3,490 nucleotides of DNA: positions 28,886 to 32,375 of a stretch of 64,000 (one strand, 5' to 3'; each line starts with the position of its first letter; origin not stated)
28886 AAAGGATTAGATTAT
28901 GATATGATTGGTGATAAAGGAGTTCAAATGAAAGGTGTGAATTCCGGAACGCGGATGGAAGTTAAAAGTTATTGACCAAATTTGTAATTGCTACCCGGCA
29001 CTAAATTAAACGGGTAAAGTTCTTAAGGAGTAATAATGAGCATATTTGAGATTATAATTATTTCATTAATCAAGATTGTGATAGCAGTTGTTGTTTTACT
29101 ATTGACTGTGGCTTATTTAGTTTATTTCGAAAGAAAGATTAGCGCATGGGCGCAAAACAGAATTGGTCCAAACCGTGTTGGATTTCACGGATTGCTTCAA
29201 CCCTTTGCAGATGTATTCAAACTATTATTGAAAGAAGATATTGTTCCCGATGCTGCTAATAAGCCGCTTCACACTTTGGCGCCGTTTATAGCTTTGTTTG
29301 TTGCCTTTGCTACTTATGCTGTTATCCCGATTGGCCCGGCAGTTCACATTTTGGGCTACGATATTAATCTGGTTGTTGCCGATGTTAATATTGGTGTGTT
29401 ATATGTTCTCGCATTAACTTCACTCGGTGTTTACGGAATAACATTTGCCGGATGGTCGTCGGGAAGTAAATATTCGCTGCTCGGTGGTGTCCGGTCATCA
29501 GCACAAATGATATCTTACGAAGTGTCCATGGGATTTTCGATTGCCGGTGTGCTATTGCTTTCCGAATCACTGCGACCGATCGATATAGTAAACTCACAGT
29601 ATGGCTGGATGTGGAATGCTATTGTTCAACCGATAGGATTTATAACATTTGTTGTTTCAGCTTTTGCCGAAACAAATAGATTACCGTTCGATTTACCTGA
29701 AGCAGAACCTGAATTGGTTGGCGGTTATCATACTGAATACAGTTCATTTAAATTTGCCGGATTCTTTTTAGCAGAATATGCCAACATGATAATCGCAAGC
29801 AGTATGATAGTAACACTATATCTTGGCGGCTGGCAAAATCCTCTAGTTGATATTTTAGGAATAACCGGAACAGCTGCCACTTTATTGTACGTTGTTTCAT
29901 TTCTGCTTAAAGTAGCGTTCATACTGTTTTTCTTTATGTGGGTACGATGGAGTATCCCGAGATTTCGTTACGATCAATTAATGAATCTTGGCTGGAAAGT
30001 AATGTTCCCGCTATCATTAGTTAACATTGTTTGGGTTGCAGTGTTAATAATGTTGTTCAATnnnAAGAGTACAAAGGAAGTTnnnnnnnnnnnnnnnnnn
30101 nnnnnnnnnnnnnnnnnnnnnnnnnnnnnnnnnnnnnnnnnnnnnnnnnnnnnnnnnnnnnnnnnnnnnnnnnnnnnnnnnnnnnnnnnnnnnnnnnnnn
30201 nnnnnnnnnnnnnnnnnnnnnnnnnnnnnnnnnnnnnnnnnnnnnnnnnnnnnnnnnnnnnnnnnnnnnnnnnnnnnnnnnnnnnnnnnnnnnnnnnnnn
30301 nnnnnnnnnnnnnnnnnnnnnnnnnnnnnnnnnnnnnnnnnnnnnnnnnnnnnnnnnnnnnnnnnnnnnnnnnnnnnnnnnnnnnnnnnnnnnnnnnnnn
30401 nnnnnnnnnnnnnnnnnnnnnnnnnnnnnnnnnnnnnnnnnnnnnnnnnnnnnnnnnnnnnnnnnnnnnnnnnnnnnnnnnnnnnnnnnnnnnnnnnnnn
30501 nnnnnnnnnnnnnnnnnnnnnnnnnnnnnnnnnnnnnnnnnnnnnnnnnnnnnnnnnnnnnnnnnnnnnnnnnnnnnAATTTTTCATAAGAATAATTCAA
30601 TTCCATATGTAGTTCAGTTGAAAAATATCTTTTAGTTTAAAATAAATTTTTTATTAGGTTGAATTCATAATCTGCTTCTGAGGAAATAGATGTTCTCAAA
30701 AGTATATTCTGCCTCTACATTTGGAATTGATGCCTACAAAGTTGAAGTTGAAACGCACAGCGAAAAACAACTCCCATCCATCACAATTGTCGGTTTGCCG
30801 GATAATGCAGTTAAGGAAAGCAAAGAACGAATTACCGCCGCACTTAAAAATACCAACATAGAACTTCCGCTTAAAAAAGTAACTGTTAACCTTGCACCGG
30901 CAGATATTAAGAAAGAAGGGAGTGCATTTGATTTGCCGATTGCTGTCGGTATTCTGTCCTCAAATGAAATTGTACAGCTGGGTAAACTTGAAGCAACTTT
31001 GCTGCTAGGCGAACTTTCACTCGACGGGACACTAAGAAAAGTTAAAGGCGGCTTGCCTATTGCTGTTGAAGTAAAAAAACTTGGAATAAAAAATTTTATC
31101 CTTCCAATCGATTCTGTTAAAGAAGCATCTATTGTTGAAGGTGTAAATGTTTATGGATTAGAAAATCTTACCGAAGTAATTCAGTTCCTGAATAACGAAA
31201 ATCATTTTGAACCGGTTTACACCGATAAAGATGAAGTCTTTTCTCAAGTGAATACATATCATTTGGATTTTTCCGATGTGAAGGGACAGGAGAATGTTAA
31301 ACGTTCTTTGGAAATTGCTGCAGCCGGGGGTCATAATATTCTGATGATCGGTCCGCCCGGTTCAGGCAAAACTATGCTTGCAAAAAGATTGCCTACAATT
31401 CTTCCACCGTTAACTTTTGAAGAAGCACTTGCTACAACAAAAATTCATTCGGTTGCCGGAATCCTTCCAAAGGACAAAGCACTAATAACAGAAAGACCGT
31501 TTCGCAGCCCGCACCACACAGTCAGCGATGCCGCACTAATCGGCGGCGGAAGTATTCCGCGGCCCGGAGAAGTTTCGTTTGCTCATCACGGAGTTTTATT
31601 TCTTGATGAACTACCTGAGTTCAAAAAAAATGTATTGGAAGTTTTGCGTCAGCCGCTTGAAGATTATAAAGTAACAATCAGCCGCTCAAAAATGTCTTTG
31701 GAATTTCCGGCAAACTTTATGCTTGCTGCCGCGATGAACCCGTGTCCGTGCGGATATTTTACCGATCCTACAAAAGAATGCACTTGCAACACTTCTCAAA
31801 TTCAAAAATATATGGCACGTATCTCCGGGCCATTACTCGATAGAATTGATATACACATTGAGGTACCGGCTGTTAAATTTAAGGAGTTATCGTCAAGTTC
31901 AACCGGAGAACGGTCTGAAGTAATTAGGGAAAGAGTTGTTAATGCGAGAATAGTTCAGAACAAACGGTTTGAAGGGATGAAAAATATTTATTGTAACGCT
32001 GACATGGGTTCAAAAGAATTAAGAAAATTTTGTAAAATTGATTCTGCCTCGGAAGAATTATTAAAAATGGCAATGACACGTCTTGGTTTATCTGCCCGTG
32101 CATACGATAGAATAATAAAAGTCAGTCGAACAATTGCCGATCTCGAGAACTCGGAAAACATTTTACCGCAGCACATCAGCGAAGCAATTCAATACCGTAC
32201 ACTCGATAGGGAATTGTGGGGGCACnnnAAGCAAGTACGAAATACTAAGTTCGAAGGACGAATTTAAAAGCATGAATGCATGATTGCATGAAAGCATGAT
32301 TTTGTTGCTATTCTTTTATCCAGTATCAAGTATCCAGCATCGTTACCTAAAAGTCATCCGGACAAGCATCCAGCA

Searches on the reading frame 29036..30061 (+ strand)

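Call 73: search_protein_families(library=pfam, proteins=[window:29036-30061:+], max_evalue=0.00001)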
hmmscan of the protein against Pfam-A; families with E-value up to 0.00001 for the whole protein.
window:29036-30061:+ (342 aa): 1 family
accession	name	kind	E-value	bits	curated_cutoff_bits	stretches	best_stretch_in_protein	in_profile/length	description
PF00146.26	NADHdh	-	1e-123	412.9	27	1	12-335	1-298/298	NADH dehydrogenase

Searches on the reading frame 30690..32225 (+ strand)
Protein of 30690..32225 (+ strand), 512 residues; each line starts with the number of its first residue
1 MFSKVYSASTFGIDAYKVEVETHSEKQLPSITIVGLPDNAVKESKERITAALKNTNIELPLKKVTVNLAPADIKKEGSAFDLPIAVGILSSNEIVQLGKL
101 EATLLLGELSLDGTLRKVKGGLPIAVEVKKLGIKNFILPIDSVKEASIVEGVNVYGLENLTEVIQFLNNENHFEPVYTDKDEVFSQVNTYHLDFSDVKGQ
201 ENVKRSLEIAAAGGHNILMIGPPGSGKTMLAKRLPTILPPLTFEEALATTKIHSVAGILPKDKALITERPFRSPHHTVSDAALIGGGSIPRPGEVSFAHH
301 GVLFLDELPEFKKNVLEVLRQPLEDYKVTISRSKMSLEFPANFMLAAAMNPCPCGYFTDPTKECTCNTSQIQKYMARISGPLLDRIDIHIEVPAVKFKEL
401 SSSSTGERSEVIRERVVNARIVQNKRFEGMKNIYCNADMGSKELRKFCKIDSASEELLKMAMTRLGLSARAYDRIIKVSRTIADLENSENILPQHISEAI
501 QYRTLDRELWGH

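Call 73: search_protein_families(library=pfam, proteins=[window:30690-32225:+], max_evalue=0.00001)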
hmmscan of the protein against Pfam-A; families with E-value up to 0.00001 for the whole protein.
window:30690-32225:+ (512 aa): 6 families
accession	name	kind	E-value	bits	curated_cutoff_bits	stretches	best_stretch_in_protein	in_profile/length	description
PF01078.27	Mg_chelatase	-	1.1e-99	332.4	20.3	1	193-399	1-206/207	Magnesium chelatase, subunit ChlI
PF13541.12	ChlI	-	9.7e-44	148.6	27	1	20-140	1-119/121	Subunit ChlI of Mg-chelatase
PF13335.12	Mg_chelatase_C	-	7.7e-34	116.6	26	1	406-503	1-94/94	Magnesium chelatase, subunit ChlI C-terminal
PF07728.20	AAA_5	-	2.8e-09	37.5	22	1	216-353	1-125/139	AAA domain (dynein-related subfamily)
PF00493.29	MCM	-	5.2e-07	29.4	23.3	0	292-364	114-184/224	MCM P-loop domain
PF05496.18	RuvB_N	-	1.5e-06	28.5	27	0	194-232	6-51/159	Holliday junction DNA helicase RuvB P-loop domain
